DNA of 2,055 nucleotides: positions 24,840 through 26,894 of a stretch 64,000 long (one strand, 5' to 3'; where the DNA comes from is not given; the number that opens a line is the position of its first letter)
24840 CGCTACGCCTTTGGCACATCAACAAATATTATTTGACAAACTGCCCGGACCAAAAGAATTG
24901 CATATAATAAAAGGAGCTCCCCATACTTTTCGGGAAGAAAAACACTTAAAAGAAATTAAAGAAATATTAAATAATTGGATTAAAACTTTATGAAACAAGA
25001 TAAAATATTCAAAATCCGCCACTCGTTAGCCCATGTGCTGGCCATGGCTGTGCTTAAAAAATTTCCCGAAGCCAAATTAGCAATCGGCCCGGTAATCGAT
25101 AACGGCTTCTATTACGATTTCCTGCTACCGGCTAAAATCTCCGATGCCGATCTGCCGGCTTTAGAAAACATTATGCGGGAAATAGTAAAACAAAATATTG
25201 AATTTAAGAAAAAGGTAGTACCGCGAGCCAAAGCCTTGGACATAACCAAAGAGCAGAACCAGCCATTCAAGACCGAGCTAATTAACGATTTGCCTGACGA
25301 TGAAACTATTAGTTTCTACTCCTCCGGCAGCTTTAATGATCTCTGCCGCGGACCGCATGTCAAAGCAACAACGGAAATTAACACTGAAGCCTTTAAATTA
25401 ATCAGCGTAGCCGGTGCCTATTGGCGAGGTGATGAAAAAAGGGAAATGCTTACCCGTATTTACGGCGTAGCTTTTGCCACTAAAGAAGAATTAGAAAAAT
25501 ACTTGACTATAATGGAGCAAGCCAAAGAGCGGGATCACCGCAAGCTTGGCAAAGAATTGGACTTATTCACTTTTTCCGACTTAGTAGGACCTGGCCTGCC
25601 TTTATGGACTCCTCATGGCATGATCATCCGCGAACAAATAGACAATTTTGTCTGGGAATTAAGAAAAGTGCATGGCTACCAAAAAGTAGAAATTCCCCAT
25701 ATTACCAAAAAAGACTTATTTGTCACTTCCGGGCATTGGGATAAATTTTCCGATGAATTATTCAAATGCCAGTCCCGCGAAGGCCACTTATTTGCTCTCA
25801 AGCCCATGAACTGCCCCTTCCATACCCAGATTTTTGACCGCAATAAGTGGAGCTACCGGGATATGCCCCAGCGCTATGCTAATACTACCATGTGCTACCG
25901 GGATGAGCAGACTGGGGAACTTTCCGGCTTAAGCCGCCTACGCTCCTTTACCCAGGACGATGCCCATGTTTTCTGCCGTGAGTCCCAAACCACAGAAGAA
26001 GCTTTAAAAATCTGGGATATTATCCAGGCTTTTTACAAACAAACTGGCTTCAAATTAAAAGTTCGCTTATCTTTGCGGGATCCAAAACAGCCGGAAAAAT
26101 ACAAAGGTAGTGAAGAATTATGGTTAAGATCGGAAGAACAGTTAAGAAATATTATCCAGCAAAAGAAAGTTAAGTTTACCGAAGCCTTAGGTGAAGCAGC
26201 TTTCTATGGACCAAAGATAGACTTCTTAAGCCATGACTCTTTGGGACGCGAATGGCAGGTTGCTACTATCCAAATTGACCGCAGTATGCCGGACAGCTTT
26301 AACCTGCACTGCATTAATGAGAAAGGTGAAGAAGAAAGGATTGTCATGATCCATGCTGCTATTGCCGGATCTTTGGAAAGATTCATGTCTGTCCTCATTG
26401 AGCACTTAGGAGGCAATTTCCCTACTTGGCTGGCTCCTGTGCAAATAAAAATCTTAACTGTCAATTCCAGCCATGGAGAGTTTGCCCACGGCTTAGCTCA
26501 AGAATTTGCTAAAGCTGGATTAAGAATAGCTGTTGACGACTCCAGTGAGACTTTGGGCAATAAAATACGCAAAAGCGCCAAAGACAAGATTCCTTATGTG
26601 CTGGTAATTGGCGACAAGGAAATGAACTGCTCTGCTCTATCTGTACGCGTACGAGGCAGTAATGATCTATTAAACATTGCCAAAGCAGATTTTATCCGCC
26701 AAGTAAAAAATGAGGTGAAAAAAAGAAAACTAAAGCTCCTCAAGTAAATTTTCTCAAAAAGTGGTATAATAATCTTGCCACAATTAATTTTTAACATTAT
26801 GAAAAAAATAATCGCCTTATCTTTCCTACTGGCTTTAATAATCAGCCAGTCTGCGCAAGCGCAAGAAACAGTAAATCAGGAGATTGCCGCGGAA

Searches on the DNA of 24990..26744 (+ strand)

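Call 15: search_rna_families(sources=[L002, L003, L004, L005, L007], threshold=evalue, max_evalue=0.01, show_alignments=4)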
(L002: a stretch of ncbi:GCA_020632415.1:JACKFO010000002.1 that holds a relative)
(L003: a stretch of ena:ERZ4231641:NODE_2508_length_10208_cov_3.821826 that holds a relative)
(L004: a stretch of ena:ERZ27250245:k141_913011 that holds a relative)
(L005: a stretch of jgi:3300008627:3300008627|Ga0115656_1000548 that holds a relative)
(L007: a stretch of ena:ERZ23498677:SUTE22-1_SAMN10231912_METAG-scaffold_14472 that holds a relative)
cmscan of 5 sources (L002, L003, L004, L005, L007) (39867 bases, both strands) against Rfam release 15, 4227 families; matches with E-value up to 0.01: 2.
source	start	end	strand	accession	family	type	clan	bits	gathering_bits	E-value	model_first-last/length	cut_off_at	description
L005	3822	3953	+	RF00230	T-box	Cis-reg; leader;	-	36.9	93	8.7e-05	1-219/219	no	T-box leader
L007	1906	2037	+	RF00230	T-box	Cis-reg; leader;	-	36.9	93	8.7e-05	1-219/219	no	T-box leader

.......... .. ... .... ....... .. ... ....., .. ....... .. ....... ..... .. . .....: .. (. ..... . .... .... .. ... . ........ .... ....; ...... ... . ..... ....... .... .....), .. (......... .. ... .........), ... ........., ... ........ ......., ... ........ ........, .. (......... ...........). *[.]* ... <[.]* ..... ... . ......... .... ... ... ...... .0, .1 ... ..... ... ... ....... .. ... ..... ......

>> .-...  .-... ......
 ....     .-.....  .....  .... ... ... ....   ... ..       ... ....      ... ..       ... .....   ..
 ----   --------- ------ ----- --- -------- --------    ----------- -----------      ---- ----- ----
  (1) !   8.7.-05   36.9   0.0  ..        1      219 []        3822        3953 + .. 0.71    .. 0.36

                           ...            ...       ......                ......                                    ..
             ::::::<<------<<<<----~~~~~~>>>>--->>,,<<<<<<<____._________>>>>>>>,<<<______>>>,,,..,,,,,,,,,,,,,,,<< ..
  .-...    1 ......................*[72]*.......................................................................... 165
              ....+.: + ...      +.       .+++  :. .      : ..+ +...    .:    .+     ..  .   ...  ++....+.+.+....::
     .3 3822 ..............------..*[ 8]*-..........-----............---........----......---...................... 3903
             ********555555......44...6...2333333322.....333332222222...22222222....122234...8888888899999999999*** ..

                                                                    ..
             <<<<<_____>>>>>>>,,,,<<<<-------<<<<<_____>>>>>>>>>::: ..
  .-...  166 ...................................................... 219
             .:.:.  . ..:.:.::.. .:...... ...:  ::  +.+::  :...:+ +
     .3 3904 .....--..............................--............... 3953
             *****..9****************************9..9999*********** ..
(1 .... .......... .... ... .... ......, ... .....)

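Call 78: search_rna_families(sources=[L014, L020, L018, L012, L029, L036, L015, L044], threshold=evalue, max_evalue=0.05, show_alignments=2)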
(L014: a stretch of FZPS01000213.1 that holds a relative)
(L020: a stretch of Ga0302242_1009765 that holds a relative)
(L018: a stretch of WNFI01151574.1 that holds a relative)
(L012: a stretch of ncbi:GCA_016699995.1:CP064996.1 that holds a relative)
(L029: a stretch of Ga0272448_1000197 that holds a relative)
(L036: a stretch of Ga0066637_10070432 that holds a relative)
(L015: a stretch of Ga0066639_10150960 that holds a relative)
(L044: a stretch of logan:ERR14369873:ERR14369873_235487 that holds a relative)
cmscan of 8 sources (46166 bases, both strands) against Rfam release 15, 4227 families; matches with E-value up to 0.05: 3.
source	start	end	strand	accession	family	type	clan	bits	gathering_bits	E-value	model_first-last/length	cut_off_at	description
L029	5294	5476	-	RF00230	T-box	Cis-reg; leader;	-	46.2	93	3.9e-07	1-219/219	no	T-box leader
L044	1018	1166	+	RF00230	T-box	Cis-reg; leader;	-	43.1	93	2.5e-06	1-219/219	no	T-box leader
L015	471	658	+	RF00230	T-box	Cis-reg; leader;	-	29.4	93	0.0083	1-219/219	no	T-box leader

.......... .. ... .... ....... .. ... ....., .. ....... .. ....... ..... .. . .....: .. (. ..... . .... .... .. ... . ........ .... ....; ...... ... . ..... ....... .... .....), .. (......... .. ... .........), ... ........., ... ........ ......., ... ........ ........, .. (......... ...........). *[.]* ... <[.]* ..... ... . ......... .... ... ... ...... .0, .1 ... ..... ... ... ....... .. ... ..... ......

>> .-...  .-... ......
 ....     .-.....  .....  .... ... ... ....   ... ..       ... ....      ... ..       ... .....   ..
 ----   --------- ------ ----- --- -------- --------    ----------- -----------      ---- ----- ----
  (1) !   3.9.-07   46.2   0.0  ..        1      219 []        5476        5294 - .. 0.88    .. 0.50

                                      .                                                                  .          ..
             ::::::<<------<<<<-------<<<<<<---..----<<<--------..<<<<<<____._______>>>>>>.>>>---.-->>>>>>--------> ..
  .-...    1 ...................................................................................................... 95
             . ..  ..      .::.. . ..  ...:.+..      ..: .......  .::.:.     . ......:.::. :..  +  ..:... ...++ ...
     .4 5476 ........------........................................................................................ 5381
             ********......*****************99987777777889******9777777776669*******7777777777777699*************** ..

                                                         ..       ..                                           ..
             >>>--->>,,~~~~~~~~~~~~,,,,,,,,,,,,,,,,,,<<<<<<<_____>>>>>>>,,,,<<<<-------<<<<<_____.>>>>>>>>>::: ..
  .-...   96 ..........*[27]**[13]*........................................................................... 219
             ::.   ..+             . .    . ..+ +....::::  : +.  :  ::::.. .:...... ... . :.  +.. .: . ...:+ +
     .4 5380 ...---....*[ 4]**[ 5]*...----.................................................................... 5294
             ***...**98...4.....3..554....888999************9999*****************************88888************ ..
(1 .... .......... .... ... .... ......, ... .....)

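Call 88: search_with_rna_model(model_id=R1, sources=[L001, L012, L014, L016, L018, L020, L021, L027, L028, L029, L034, L035, L037, L039, L040, L042, L044, L045, L046, L023, L038], max_evalue=1)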
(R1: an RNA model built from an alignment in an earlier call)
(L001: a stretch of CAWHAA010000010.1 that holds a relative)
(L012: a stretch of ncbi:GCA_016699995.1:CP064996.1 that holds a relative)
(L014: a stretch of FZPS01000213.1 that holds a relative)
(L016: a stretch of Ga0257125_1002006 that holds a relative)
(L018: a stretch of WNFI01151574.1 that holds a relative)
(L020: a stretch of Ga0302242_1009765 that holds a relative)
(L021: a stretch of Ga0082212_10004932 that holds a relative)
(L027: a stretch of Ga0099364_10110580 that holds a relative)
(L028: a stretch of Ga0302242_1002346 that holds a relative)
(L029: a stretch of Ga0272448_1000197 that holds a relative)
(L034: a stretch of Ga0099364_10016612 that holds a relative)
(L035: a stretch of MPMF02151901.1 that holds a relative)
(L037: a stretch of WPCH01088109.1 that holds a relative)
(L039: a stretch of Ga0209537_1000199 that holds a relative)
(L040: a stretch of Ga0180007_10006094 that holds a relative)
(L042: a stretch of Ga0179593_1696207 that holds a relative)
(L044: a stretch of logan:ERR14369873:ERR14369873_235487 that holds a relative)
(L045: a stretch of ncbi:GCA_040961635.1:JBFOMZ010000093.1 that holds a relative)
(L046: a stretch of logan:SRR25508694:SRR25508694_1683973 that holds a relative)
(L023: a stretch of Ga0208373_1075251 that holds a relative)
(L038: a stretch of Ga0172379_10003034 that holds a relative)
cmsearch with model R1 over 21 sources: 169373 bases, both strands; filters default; matches with E-value up to 1: 4.
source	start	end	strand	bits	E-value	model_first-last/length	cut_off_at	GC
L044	1015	1095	+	62.2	6.6e-09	1-89/89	no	0.27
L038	3460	3547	-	49.2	2e-06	1-89/89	no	0.33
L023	1053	1136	-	42.7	3.6e-05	1-89/89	no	0.42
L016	1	72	+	34.7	0.0012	21-89/89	5'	0.33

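Call 98: search_with_rna_model(model_id=R1, sources=[L048, L047, L045], max_evalue=10)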
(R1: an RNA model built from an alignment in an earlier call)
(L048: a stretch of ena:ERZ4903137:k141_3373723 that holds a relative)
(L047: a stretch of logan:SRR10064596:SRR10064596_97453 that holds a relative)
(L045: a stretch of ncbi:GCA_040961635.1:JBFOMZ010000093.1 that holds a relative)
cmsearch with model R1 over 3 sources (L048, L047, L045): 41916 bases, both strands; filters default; matches with E-value up to 10: 2.
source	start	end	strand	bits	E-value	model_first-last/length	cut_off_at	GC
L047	2771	2852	-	16.7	0.91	1-89/89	no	0.26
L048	15562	15637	-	14.3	2.6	1-89/89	no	0.25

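Call 99: search_rna_families(source=L048, start=9600, end=10050, threshold=evalue, max_evalue=1)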
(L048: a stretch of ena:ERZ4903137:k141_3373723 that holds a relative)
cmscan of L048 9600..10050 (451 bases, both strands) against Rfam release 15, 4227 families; matches with E-value up to 1: 1.
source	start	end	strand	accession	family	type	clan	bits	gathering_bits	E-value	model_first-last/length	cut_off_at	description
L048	9814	9873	-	RF03759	MIR8703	Gene; miRNA;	-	20.6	94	0.78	1-83/83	no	MIR8703 microRNA precursor family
